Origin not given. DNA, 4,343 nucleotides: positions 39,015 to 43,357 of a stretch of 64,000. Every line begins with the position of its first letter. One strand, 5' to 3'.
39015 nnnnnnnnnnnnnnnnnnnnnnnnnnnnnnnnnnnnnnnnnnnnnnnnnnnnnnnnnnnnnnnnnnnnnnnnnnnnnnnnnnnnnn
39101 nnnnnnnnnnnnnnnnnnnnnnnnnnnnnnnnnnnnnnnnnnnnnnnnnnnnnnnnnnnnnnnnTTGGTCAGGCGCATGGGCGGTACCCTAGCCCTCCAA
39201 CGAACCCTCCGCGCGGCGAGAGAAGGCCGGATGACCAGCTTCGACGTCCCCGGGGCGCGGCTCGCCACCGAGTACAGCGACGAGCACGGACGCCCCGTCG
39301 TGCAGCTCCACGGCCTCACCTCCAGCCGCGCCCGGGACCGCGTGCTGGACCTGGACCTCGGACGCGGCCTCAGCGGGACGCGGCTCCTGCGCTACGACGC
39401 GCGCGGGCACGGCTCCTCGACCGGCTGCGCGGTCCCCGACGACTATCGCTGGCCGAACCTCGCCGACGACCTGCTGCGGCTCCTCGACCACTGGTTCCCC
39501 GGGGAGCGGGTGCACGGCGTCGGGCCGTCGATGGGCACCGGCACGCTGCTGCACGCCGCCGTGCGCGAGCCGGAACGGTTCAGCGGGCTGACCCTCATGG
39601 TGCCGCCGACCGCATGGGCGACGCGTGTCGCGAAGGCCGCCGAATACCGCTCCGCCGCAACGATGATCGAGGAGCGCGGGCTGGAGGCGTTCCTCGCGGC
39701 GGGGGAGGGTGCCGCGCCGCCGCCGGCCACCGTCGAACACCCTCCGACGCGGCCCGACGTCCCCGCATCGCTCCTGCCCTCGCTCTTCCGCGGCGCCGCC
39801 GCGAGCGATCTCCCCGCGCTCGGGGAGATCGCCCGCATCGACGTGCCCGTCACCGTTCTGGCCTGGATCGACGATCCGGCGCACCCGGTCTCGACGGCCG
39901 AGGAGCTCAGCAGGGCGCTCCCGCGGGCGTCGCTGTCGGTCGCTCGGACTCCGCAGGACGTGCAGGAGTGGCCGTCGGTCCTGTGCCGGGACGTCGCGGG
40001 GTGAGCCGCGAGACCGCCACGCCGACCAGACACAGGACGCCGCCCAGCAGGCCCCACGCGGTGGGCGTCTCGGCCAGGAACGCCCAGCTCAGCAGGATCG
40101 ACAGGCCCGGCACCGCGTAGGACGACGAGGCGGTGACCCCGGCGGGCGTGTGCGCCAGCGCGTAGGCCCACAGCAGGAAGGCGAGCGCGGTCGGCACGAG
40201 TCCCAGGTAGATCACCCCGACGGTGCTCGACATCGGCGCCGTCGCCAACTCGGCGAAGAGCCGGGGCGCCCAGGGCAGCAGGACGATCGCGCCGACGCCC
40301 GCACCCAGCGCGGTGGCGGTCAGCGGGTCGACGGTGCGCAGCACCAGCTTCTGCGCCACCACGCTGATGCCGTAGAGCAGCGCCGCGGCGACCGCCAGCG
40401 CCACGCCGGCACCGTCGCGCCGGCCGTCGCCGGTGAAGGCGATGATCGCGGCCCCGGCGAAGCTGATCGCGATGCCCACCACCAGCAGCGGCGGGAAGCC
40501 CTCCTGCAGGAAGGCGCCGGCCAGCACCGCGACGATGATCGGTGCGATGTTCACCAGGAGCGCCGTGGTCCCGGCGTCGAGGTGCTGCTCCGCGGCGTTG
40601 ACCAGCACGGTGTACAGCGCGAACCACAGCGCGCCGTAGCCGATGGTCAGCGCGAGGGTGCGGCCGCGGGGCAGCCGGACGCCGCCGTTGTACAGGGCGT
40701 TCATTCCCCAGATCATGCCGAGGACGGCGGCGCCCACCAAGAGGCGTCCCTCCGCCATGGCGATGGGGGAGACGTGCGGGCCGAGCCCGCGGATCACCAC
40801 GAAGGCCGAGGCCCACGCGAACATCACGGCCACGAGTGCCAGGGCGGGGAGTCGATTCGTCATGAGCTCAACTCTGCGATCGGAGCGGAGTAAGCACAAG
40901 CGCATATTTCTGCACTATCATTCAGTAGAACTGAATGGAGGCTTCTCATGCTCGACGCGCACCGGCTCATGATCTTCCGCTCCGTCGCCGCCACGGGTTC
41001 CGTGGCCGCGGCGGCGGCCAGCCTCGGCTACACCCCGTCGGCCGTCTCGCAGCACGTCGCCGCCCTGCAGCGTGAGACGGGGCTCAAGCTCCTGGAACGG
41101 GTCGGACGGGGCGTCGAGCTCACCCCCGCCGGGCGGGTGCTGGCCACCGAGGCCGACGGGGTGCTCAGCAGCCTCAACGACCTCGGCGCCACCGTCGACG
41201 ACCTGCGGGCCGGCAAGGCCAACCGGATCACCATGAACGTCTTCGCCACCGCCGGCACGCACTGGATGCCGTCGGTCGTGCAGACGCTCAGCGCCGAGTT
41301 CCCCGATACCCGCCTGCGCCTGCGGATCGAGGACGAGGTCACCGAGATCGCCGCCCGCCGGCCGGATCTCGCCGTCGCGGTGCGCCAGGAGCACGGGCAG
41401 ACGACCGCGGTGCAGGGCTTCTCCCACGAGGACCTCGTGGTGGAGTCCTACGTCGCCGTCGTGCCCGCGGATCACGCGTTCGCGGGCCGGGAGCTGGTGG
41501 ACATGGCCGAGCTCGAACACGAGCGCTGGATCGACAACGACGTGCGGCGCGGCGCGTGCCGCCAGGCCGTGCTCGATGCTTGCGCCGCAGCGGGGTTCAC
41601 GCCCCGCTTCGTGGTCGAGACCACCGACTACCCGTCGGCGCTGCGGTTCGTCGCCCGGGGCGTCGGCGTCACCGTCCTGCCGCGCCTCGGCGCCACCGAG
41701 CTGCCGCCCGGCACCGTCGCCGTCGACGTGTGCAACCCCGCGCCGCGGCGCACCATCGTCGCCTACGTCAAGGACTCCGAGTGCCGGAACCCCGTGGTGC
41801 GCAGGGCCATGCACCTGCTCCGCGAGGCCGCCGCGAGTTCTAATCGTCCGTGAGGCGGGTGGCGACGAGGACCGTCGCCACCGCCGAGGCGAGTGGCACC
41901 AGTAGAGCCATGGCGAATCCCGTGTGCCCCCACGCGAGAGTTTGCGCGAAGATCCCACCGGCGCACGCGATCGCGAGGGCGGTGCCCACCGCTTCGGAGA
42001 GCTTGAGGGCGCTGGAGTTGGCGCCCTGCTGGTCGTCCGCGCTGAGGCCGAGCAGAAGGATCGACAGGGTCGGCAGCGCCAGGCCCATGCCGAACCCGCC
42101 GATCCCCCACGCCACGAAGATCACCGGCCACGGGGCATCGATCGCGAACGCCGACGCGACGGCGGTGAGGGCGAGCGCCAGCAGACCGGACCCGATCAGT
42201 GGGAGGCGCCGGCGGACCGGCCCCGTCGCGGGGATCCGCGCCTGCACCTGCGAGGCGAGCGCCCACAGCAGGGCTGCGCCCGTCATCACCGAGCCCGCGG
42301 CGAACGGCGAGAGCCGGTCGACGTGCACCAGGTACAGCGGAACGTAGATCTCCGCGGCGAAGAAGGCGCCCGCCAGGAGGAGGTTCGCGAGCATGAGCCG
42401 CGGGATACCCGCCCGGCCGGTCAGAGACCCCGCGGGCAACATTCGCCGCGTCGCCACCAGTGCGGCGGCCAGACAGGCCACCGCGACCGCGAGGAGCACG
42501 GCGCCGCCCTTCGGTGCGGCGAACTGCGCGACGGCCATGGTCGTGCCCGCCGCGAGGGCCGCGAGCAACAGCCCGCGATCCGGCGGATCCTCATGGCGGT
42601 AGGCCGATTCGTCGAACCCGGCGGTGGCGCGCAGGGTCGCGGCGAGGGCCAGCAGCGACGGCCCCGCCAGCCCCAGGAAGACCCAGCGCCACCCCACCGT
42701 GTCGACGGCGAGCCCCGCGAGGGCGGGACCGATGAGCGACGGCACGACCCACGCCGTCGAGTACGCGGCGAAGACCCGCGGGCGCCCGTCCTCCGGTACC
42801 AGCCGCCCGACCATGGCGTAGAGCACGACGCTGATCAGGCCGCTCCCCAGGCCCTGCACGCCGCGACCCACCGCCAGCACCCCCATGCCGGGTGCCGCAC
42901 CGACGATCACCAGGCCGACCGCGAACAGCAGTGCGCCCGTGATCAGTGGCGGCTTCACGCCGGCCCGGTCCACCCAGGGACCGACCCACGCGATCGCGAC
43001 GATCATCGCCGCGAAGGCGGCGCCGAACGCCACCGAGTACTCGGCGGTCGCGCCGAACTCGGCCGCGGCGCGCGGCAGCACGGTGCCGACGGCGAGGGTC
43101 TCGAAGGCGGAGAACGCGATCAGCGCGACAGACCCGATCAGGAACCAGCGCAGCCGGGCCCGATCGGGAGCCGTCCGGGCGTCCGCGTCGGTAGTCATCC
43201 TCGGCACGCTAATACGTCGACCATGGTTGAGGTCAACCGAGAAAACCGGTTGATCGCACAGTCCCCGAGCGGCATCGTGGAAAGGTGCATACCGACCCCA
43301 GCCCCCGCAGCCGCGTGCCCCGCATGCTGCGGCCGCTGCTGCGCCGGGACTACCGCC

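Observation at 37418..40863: Free-standing condensation-domain–GNAT fusion, with a divergent α/β-hydrolase and a DMT exporter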

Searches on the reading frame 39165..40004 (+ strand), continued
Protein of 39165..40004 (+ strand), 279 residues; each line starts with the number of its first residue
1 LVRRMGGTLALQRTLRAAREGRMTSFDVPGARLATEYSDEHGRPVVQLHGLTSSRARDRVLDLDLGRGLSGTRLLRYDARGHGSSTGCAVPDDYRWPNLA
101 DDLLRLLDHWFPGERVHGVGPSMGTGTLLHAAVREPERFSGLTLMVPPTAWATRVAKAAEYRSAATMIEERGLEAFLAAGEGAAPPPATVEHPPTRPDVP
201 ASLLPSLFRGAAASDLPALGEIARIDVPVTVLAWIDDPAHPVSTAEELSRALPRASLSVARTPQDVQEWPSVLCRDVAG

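Call 57: fold_search(model_id=the predicted structure, library=pdb)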
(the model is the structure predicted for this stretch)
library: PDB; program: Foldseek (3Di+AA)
matches with E <= 10: 1639; with E <= 0.001: 1025
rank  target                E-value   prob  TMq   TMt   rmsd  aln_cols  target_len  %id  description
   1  4uhh                  1.2e-09  1.00  0.69  0.66   5.2       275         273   21  Structural studies of a thermophilic esterase from Thermogutta terrifontis (cacodylate complex) (released 2015-06-10)
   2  4uhc                  1.9e-09  1.00  0.70  0.65   5.2       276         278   21  Structural studies of a thermophilic esterase from Thermogutta terrifontis (Native) (released 2015-06-10)
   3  6brt_C                5.2e-09  1.00  0.70  0.68   4.5       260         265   22  F-box protein CTH with hydrolase (released 2018-11-21)
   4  7ukb                  5.2e-09  1.00  0.67  0.66   5.1       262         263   20  Ancestral reconstruction of a plant alpha/beta-hydrolase (released 2023-04-05)
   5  5dnv                  5.5e-09  1.00  0.68  0.65   4.9       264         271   22  Crystal structure of KAI2-like protein from Striga (apo state 2) (released 2016-08-17)
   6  8dvc_B                7.4e-09  1.00  0.69  0.67   5.1       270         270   19  Receptor ShHTL5 from Striga hermonthica in complex with strigolactone agonist GR24 (released 2023-06-14)
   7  4uhd                  8.7e-09  1.00  0.70  0.66   5.2       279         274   21  Structural studies of a thermophilic esterase from Thermogutta terrifontis (acetate bound) (released 2015-06-10)
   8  3om8_B                9.3e-09  1.00  0.71  0.69   3.9       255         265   24  The crystal structure of a hydrolase from Pseudomonas aeruginosa PA01 (released 2010-09-22)
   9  4uhe                  9.3e-09  1.00  0.69  0.65   5.3       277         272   21  Structural studies of a thermophilic esterase from Thermogutta terrifontis (malate bound) (released 2015-06-10)
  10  8v16_B                9.3e-09  1.00  0.67  0.63   5.8       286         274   21  Esterase with a monomeric cooperative, hysteresis or allokairy (released 2024-10-23)
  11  2xmz                  1.1e-08  1.00  0.72  0.70   4.1       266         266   18  Structure of MenH from S. aureus (released 2011-05-25)
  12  7uoc_B                1.1e-08  1.00  0.70  0.68   4.3       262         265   22  Crystal structure of Orobanche minor KAI2d4 (released 2023-04-19)
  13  6uh8_A                1.2e-08  1.00  0.66  0.64   5.2       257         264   19  Crystal structure of DAD2 N242I mutant (released 2020-02-26)
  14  7p0y_B                1.2e-08  1.00  0.55  0.53   7.6       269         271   21  Crystal Structure of mtbMGL K74A (Substrate Analog Complex) (released 2021-09-15)
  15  7dq9_A                1.3e-08  1.00  0.70  0.68   5.5       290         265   18  Crystal structure of a type-A feruloyl esterase from gut Alistipes shahii (released 2021-12-22)
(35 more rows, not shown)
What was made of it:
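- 39231..40004 (+): Partner alpha/beta-hydrolase-fold gene (257 aa). Esterase/PcaD/KAI2-like fold (call 57).
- Closest known: PcaD / RsbQ / KAI2-type alpha/beta-hydrolases. Same: The same fold (call 57).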

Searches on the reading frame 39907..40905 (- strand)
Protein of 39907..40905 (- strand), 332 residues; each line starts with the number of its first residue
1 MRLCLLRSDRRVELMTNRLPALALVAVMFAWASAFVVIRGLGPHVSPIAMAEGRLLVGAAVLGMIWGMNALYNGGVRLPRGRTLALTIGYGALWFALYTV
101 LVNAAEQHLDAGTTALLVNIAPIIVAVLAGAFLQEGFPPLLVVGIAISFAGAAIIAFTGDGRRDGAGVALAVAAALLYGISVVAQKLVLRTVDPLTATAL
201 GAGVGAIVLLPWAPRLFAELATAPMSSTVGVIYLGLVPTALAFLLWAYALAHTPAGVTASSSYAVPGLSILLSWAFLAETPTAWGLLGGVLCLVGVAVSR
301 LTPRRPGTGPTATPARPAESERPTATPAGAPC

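Call 3: search_protein_families(library=pfam, proteins=[window:39907-40905:-], max_evalue=0.01)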
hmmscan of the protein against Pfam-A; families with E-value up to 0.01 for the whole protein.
window:39907-40905:- (332 aa): 2 families
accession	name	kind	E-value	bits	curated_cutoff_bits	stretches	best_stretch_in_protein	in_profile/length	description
PF00892.27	EamA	-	1.3e-37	129.6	28.2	2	167-299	3-133/135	EamA-like transporter family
PF06027.18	SLC35F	-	0.0078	16.2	21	0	101-207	89-203/299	Solute carrier family 35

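Call 4: search_protein_families(library=ncbifam, proteins=[window:39907-40905:-], max_evalue=0.01)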
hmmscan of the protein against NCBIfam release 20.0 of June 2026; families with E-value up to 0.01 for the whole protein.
window:39907-40905:- (332 aa): 4 families
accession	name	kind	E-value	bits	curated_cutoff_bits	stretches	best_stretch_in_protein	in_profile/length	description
TIGR00950.1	2A78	equivalog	1.1e-28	100.4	230.2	1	31-296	1-263/264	carboxylate/amino acid/amine transporter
NF008432.0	PRK11272.1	equivalog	8.5e-09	35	270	1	21-294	12-280/294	drug/metabolite exporter YedA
NF050091.1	ArAmAcExpYddG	equivalog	2.1e-07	30.8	300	1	29-298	15-281/285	aromatic amino acid exporter YddG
TIGR03340.1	phn_DUF6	hypoth_equivalog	0.0051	16.5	288.15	1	88-298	66-280/281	phosphonate utilization associated putative membrane protein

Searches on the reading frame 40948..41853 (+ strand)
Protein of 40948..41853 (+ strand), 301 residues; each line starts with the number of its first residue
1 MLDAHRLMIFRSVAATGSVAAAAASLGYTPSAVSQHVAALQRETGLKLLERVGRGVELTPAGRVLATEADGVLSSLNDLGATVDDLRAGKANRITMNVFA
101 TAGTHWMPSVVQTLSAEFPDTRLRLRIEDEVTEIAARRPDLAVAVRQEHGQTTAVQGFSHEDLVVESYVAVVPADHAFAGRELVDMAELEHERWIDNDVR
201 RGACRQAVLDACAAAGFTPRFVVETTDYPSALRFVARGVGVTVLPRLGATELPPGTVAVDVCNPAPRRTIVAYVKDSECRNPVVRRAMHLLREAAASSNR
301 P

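Call 3: search_protein_families(library=pfam, proteins=[window:40948-41853:+], max_evalue=0.01)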
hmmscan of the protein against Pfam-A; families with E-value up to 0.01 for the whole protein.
window:40948-41853:+ (301 aa): 4 families
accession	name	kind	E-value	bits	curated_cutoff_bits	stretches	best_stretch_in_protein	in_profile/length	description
PF03466.25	LysR_substrate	-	1.4e-35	123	28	1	88-295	2-208/209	LysR substrate binding domain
PF00126.33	HTH_1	-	1.2e-18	67.2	26.6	1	6-63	3-60/60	Bacterial regulatory helix-turn-helix protein, lysR family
PF12840.13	HTH_20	-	0.003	17.9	27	1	1-46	1-47/51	Helix-turn-helix domain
PF25213.1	HVO_A0261_N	-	0.0041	17.4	35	0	23-75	31-80/86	HVO_A0261 N-terminal domain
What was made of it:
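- Checked: LysR regulator, 40948-41853 (+) (call 3).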

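Call 4: search_protein_families(library=ncbifam, proteins=[window:40948-41853:+], max_evalue=0.01)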
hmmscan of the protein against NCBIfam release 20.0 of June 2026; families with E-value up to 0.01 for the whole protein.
window:40948-41853:+ (301 aa): 55 families (the best 25 are shown)
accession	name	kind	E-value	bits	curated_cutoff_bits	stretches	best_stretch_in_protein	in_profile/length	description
NF053705.1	TransRegGltCGpos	equivalog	1.9e-33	116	350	1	6-273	5-271/300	glutamate biosynthesis transcriptional regulator GltC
NF047520.1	trans_act_CidR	equivalog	9.2e-27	94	415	1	3-252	2-248/292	cidABC operon transcriptional activator CidR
NF045775.1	acetoin_reg_AlsR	exception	5e-26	91.9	430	1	5-292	4-289/290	acetoin biosynthesis transcriptional regulator AlsR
NF007439.0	PRK09986.1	equivalog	5.8e-25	88.3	290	1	9-270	14-275/296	LysR family transcriptional regulator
NF040786.1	LysR_Sec_metab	equivalog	1.1e-24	87.1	250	1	3-251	2-252/298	selenium metabolism-associated LysR family transcriptional regulator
NF045990.1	TransRegCbbRRhodb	equivalog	1.2e-23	83.6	450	1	6-197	10-200/304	LysR family regulator CbbR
TIGR03339.1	phn_lysR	subfamily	2.8e-23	82.6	341.1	1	7-250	2-239/279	aminoethylphosphonate catabolism associated LysR family transcriptional regulator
TIGR02424.1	TF_pcaQ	equivalog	1.4e-22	80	303.8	1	7-226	8-227/300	pca operon transcription factor PcaQ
NF008416.0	PRK11242.1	equivalog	3.3e-21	75.9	277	1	7-298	6-294/300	transcriptional regulator CynR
NF008239.0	PRK11013.1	equivalog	3.9e-21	75.4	288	1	5-253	7-252/309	LysR family transcriptional regulator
NF052633.1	LysR_TF_PsrA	exception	7.1e-21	74.4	540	1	3-271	6-272/297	L-proline-binding transcription factor PsrA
NF008352.0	PRK11139.1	subfamily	7.8e-19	67.9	288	1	7-201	11-198/305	transcriptional regulator GcvA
TIGR03418.1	chol_sulf_TF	equivalog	1.3e-18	67.1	324.8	1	5-196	4-199/291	choline sulfate utilization transcriptional regulator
NF040889.1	trans_reg_YeiE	equivalog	3e-18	66.1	480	1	6-248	7-241/288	DNA-binding transcriptional regulator YeiE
NF008361.0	PRK11151.1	equivalog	9.1e-18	64.5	329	1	25-274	24-273/305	DNA-binding transcriptional regulator OxyR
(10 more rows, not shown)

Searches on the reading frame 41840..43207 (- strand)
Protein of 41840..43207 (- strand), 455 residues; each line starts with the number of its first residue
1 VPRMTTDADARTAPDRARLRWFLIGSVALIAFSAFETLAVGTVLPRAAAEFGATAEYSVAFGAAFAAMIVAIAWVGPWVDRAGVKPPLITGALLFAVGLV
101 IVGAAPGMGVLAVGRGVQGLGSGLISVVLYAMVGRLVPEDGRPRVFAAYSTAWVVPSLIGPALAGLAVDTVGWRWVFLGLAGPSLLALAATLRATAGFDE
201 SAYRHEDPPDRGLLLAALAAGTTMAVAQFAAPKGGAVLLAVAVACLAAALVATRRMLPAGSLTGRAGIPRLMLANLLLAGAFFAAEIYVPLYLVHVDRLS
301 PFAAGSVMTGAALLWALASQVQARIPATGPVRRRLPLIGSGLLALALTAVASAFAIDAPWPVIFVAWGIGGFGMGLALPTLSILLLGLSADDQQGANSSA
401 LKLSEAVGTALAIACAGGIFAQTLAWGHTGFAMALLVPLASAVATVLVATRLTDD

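Call 3: search_protein_families(library=pfam, proteins=[window:41840-43207:-], max_evalue=0.01)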
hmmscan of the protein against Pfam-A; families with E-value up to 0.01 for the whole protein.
window:41840-43207:- (455 aa): 2 families
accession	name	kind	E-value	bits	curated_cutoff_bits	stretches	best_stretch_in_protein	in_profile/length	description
PF07690.21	MFS_1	-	5.6e-33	114.7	33.4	2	30-321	5-257/347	Major Facilitator Superfamily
PF00083.30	Sugar_tr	-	1.8e-09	37.5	22.3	1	53-189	44-186/452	Sugar (and other) transporter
